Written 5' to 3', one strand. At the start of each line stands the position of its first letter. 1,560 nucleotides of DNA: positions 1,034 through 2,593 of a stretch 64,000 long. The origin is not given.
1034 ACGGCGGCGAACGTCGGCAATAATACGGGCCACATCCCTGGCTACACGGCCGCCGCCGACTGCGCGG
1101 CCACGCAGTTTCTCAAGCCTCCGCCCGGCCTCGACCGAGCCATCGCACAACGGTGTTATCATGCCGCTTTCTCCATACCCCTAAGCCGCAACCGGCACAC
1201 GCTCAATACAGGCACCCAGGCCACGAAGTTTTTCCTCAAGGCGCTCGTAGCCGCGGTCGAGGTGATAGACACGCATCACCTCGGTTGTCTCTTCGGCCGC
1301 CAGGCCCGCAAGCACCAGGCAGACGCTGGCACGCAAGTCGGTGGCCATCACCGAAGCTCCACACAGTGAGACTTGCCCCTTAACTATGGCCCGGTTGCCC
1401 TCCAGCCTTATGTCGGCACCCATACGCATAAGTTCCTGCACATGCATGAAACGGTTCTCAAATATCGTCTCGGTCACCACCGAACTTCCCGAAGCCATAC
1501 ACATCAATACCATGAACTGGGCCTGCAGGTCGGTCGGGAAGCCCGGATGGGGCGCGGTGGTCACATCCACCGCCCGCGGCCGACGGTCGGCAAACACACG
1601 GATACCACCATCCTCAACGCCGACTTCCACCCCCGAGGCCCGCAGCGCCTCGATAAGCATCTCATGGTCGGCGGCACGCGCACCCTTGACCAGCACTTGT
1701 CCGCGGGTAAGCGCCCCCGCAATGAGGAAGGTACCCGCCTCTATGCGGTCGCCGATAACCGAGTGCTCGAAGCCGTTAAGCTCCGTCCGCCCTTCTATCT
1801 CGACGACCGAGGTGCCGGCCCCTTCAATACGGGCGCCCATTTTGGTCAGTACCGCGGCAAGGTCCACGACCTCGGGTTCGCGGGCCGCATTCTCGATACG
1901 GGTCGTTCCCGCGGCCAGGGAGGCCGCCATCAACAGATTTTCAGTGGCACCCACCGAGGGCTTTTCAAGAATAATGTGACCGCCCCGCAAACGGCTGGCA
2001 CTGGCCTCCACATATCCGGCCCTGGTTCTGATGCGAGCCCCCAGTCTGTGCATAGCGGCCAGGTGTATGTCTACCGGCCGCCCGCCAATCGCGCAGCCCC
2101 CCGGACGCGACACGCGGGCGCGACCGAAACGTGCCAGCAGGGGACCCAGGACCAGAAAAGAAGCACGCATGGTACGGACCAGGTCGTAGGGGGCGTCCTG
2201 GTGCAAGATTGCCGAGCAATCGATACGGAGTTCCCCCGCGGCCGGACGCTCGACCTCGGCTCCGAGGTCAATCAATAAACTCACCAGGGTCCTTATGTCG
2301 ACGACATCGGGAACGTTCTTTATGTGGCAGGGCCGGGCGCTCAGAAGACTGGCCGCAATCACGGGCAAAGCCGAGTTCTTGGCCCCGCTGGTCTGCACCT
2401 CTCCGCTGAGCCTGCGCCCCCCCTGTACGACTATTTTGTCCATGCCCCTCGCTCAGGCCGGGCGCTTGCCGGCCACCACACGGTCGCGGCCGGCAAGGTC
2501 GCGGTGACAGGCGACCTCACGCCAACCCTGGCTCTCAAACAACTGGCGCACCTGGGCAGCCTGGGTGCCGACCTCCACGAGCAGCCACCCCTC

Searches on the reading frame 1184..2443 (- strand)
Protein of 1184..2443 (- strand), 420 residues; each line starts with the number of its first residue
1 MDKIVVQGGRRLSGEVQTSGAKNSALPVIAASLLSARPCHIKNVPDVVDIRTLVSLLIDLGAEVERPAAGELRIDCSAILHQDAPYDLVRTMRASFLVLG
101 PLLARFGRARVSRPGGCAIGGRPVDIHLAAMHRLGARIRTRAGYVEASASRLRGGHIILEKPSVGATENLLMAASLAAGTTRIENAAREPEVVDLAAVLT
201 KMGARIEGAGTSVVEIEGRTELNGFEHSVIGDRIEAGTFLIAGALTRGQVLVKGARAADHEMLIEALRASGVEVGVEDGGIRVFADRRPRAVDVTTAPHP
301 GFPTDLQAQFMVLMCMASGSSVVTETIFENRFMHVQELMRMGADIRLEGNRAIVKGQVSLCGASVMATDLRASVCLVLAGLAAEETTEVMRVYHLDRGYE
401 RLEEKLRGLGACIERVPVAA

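Call 54: find_homologous_proteins(query=window:1184-2443:-, max_evalue=1e-50)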
Query window:1184-2443:- (420 aa): 8000 proteins with E <= 1e-50 among 8000 candidates; the best 120 are listed.
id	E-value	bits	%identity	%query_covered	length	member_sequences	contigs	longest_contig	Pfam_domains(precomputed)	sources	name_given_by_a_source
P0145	4.5e-263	890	100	100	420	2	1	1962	PF00275.26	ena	-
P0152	6.8e-184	630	71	100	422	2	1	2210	PF00275.26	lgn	-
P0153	2.2e-183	628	71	100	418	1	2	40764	PF00275.26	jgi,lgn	-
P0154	4.1e-183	627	71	99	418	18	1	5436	PF00275.26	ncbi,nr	ncbi:MAG TPA: UDP-N-acetylglucosamine 1-carboxyvinyltransferase [Candidatus Binatia bacterium]|nr:UD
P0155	1.4e-181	622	70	99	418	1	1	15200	PF00275.26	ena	-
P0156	3.2e-180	618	69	99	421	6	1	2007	PF00275.26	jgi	jgi:UDP-N-acetylglucosamine 1-carboxyvinyltransferase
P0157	4.1e-180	617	69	99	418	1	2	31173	PF00275.26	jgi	-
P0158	1.3e-179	616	69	99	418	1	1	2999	PF00275.26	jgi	-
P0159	2.3e-179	615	71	99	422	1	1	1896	PF00275.26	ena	-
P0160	3.8e-179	614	68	99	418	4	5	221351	PF00275.26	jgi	jgi:UDP-N-acetylglucosamine 1-carboxyvinyltransferase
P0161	4.2e-179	614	70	99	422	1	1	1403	PF00275.26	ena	-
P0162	1.5e-178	612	70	99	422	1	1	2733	PF00275.26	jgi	jgi:UDP-N-acetylglucosamine 1-carboxyvinyltransferase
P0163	3.0e-178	611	69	100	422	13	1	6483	PF00275.26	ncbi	-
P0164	3.1e-178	611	69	99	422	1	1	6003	PF00275.26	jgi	jgi:UDP-N-acetylglucosamine 1-carboxyvinyltransferase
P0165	4.4e-178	611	69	99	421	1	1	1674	PF00275.26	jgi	jgi:UDP-N-acetylglucosamine 1-carboxyvinyltransferase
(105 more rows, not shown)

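Call 65: find_encoding_contigs(protein=window:1184-2443:-, flank=6000, max_places=3)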
Protein window:1184-2443:- (420 aa): 2 contigs read that carry it; 2 places shown.
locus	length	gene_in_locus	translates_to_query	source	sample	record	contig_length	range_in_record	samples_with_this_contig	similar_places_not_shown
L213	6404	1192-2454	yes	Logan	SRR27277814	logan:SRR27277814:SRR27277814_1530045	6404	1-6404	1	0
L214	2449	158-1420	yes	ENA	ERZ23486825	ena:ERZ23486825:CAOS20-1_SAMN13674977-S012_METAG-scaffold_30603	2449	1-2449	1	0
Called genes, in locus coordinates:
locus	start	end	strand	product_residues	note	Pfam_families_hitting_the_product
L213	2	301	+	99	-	?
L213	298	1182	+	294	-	PF17827:PrmC_N, PF01170:UPF0020 (faint), PF05175:MTS, PF06325:PrmA, PF13649:Methyltransf_25, PF13847:Methyltransf_31 (weak)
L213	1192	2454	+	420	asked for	PF00275:EPSP_synthase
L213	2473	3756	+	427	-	PF00815:Histidinol_dh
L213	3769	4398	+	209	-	PF00475:IGPD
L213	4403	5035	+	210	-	PF00117:GATase, PF07685:GATase_3, PF01174:SNO (faint)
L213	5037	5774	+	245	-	PF00977:His_biosynth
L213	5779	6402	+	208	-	?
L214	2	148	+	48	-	?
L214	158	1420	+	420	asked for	PF00275:EPSP_synthase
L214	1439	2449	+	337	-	?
